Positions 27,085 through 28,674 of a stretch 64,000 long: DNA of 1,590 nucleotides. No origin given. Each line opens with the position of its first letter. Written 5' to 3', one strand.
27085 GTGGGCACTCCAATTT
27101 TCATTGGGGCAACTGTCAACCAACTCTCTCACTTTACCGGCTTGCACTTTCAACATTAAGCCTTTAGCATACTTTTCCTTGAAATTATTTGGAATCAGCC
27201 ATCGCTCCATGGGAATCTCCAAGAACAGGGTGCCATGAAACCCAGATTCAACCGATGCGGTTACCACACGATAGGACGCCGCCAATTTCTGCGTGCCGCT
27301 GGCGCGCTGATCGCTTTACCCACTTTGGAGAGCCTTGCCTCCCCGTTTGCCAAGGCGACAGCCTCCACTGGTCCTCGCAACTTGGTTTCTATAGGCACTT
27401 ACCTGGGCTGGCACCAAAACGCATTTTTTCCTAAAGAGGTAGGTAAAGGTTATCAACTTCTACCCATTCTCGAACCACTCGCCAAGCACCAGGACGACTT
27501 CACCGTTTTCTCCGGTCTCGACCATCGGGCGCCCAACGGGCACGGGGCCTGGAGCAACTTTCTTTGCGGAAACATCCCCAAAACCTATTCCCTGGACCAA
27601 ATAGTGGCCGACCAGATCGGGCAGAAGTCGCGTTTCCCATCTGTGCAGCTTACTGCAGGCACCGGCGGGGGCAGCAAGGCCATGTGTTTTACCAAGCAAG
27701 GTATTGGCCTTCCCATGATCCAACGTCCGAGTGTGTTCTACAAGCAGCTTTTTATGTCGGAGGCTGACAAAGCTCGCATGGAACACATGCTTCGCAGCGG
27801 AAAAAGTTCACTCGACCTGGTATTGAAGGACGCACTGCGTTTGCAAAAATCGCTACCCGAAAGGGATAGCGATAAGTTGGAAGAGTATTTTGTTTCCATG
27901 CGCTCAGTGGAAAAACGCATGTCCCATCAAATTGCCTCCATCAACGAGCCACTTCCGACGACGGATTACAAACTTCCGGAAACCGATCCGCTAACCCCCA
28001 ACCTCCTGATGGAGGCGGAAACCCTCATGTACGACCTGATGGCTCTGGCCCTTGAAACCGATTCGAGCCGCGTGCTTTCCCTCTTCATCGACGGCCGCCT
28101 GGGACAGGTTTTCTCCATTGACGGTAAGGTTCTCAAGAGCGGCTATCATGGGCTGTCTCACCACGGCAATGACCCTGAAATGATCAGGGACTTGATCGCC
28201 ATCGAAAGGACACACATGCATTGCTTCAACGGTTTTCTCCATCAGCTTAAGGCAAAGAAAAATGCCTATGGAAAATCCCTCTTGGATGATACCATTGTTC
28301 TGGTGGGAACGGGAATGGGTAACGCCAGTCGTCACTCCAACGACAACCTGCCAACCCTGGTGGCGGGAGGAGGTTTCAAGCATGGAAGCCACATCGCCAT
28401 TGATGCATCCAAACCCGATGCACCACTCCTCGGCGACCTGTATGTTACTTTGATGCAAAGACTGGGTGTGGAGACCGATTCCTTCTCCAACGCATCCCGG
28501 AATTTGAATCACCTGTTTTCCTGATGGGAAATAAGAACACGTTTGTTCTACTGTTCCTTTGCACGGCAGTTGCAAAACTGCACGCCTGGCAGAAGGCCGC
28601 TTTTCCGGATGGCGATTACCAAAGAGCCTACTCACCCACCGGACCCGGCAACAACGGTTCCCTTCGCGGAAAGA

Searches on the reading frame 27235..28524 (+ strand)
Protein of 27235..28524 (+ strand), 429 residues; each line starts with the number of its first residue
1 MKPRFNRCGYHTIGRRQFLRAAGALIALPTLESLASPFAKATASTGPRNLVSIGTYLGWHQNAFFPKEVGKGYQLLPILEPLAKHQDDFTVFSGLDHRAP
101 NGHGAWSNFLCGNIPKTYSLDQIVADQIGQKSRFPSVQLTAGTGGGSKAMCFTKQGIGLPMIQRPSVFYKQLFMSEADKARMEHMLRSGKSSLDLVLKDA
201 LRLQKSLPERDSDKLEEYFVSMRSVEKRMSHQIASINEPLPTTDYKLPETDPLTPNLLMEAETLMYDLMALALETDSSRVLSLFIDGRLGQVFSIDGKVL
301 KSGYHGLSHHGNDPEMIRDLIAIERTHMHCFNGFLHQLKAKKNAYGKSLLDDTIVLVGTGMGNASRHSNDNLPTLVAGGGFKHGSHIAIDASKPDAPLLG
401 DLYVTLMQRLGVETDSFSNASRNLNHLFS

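Call 17: search_protein_families(library=pfam, proteins=[window:27235-28524:+])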
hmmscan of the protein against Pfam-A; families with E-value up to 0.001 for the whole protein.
window:27235-28524:+ (429 aa): 1 family
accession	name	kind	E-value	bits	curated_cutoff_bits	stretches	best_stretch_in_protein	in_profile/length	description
PF07586.16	HXXSHH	-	3.3e-60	204.7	30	1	51-330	3-305/307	Protein of unknown function (DUF1552)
